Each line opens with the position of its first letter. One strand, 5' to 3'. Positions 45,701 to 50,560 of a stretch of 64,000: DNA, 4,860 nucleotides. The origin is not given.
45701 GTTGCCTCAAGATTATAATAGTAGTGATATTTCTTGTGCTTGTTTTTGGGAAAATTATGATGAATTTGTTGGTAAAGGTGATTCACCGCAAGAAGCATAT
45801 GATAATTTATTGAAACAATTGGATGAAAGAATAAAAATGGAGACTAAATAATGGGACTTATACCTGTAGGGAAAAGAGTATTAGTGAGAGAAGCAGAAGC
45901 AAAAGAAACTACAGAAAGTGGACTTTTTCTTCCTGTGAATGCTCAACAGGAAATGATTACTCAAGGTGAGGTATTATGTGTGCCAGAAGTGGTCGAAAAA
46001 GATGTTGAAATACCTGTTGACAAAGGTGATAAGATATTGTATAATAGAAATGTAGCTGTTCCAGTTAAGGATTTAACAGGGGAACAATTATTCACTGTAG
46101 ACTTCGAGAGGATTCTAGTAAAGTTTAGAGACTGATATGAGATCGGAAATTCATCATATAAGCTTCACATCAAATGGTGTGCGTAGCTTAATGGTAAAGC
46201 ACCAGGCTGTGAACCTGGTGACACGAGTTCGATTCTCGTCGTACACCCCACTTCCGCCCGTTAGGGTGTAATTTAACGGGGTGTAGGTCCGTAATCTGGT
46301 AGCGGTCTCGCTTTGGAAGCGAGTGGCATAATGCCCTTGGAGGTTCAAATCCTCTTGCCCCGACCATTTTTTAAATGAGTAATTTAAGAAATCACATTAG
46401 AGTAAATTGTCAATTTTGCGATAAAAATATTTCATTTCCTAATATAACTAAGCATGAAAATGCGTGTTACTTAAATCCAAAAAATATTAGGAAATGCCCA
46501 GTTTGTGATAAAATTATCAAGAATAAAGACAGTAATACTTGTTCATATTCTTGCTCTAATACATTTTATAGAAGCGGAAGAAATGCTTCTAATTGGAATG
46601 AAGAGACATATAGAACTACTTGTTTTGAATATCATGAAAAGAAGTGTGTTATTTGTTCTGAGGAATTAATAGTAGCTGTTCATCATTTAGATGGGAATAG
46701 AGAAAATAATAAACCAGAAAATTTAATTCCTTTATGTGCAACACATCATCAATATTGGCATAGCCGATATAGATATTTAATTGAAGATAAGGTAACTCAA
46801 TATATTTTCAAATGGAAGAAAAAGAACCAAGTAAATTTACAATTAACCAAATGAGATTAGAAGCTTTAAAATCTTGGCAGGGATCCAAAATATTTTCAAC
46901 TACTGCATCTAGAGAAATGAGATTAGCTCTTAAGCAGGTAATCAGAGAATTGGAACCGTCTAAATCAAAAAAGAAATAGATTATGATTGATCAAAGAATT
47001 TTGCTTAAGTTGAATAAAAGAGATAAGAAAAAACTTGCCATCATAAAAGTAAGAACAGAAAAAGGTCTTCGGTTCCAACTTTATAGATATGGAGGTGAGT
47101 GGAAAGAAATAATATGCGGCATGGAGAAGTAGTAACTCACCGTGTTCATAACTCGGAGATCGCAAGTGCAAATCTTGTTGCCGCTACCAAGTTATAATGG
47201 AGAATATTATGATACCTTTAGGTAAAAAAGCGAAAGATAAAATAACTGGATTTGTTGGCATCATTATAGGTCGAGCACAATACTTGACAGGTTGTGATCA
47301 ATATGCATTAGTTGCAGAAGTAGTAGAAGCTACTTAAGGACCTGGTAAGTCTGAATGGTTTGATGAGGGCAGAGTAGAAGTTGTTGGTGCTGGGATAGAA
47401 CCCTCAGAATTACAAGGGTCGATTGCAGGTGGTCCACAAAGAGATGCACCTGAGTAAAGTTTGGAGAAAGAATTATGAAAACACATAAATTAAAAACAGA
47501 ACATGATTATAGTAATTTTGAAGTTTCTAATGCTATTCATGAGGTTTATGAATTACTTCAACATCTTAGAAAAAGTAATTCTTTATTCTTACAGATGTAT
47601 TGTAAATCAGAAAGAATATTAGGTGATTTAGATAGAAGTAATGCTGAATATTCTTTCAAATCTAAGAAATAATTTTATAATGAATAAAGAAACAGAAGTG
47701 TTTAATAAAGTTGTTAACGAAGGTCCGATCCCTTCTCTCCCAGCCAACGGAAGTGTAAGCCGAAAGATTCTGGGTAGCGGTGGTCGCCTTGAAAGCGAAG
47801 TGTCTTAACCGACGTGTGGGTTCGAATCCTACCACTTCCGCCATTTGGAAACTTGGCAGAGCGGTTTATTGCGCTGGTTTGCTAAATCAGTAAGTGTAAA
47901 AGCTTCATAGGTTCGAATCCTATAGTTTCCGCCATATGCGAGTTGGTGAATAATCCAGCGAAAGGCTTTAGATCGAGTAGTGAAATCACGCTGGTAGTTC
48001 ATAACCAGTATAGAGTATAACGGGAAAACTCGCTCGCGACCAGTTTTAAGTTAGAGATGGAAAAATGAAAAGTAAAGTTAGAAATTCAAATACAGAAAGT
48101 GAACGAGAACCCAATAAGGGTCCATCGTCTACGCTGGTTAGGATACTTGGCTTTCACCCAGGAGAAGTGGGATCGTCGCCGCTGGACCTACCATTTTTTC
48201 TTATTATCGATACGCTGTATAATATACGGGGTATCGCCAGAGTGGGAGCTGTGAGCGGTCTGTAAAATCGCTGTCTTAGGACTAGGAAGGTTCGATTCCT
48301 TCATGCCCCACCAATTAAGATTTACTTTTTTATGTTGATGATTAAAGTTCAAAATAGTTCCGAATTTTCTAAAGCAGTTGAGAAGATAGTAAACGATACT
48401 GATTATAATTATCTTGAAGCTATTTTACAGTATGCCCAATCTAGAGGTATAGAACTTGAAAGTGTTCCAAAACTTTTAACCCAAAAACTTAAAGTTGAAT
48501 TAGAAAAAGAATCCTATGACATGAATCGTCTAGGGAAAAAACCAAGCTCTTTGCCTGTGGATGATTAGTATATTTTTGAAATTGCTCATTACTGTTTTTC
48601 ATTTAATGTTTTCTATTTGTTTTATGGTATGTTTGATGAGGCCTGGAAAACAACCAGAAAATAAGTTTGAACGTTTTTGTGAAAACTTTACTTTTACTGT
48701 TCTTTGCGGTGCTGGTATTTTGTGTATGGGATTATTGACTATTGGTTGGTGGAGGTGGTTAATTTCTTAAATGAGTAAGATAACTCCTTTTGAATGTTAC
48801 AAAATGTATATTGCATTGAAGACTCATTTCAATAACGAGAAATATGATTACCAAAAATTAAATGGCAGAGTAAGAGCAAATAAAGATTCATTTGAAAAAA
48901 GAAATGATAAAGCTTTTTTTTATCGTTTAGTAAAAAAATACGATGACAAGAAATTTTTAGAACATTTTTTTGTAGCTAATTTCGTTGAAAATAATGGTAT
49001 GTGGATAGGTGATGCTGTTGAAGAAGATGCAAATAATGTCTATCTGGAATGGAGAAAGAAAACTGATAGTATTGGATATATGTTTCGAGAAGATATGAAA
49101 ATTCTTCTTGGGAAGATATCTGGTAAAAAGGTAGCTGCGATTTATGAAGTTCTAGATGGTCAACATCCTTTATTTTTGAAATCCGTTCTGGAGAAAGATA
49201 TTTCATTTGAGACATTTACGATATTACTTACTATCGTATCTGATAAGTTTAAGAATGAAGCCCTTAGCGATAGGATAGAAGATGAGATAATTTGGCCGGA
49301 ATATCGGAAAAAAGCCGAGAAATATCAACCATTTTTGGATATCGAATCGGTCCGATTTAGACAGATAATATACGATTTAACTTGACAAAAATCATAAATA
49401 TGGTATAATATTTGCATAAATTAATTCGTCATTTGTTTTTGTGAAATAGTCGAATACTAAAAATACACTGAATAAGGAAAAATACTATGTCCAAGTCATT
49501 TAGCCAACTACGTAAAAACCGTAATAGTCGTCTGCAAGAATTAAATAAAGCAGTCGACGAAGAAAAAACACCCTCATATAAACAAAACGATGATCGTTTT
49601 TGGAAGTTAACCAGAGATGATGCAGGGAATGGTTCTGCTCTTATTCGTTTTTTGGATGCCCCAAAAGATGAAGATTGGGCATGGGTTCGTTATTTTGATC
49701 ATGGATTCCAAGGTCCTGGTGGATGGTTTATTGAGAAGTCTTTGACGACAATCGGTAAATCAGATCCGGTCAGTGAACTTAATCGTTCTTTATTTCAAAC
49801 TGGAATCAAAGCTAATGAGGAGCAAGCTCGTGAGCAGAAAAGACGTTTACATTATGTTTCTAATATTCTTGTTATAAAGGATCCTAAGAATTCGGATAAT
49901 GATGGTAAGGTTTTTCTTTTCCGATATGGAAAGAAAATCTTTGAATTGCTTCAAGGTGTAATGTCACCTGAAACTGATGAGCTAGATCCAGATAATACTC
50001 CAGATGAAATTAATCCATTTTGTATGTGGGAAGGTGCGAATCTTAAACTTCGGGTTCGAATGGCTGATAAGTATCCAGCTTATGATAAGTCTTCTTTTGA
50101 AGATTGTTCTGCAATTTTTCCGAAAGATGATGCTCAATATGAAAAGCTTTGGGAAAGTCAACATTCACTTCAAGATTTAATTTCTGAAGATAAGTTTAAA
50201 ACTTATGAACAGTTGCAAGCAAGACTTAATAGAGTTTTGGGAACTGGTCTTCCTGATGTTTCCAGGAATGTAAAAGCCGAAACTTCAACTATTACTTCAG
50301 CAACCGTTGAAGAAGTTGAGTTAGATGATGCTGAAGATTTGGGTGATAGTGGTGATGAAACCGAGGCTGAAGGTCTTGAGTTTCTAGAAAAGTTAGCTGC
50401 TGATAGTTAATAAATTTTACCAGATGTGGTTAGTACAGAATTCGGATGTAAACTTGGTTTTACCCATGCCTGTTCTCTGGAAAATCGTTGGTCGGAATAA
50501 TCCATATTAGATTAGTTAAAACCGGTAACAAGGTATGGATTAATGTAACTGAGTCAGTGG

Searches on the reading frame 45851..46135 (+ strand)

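Call 5: search_protein_families(library=pfam, proteins=[window:45851-46135:+], max_evalue=0.01)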
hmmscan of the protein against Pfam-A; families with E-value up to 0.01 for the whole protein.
window:45851-46135:+ (94 aa): 1 family
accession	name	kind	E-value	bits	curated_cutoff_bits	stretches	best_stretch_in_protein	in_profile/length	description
PF00166.26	Cpn10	-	1.6e-15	57.3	21.1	1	3-91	2-92/93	Chaperonin 10 Kd subunit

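Call 6: search_protein_families(library=phrogs, proteins=[window:45851-46135:+], max_evalue=0.001)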
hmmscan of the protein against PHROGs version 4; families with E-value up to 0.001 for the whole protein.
window:45851-46135:+ (94 aa): 1 family
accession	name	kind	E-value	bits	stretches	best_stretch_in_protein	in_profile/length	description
phrog_3188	-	other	8.3e-13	49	1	2-91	2-93/96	co-chaperonin GroES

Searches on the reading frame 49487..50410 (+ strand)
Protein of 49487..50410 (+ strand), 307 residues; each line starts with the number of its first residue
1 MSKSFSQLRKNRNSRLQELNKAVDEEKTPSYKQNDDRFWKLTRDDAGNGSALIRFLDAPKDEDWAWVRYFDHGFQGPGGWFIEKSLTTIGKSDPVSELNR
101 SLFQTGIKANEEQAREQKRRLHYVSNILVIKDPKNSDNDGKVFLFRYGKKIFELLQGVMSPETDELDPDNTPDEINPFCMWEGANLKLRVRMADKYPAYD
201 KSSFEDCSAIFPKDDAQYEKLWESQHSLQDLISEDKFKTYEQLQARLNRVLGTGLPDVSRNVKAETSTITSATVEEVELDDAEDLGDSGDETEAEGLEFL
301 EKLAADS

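Call 80: search_dna_similar(query=window:49487-50410:+, collection=phages, mode=protein, max_rows=12)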
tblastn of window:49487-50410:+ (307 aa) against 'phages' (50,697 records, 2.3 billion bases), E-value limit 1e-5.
Records with a match: 2444; places in all: 2446; records where one place covers at least 80% of the query: 1049.
Best place of each record, by identity: <60% 2444.
By first word of the organism name: Escherichia 633; Synechococcus 378; Klebsiella 323; Salmonella 194; Vibrio 138; Shigella 89; Aeromonas 80; Acinetobacter 71; Cyanophage 61; Enterobacter 59; and 51 more.
By host as written in the record: - 444; Escherichia coli 268; Klebsiella pneumoniae 109; Synechococcus 107; Synechococcus sp. 38; Escherichia coli O157:H7 35; Salmonella enterica 29; Synechococcus sp. WH7803 28; and 527 more.
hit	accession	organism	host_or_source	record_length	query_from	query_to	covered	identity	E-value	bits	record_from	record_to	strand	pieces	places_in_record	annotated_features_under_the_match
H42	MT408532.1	Synechococcus phage SynMITS9220M01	Synechococcus sp. MIT S9220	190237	4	304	98%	44.3%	1e-65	228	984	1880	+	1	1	ssDNA binding protein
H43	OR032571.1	Synechococcus phage DSL-LC02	Synechococcus sp.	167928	4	251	81%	51.4%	4e-74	253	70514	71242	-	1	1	single-stranded DNA-binding protein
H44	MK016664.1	Synechococcus phage S-B68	Synechococcus sp. WH 7803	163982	4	252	81%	51.0%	3e-72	247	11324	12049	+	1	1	single stranded DNA-binding protein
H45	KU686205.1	Synechococcus phage S-CAM9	Synechococcus sp.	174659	4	304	98%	41.8%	5e-70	241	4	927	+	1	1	single stranded DNA-binding protein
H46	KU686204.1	Synechococcus phage S-CAM9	Synechococcus sp.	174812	4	304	98%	41.8%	5e-70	241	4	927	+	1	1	single stranded DNA-binding protein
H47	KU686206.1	Synechococcus phage S-CAM9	Synechococcus sp.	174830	4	304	98%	41.8%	5e-70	241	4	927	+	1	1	single stranded DNA-binding protein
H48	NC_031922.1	Synechococcus phage S-CAM9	Synechococcus sp.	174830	4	304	98%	41.8%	5e-70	241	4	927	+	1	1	single stranded DNA-binding protein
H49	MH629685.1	Synechococcus virus S-PRM1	Synechococcus sp. WH 7803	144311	4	304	98%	41.8%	5e-70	241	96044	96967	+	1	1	ssDNA binding protein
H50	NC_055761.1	Synechococcus virus S-PRM1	Synechococcus sp. WH 7803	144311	4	304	98%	41.8%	5e-70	241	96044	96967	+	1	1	ssDNA binding protein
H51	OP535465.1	Synechococcus phage S-CREM1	Synechococcus sp. CB0101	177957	4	266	86%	47.7%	2e-70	242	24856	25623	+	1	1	single-stranded DNA binding protein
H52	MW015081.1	Synechococcus phage S-SRM01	Synechococcus sp. KCZYC6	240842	4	253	81%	50.0%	2e-68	236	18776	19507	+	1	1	single-stranded DNA-binding protein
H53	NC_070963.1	Synechococcus phage S-SRM01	Synechococcus sp. KCZYC6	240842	4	253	81%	50.0%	2e-68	236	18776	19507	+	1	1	single-stranded DNA-binding protein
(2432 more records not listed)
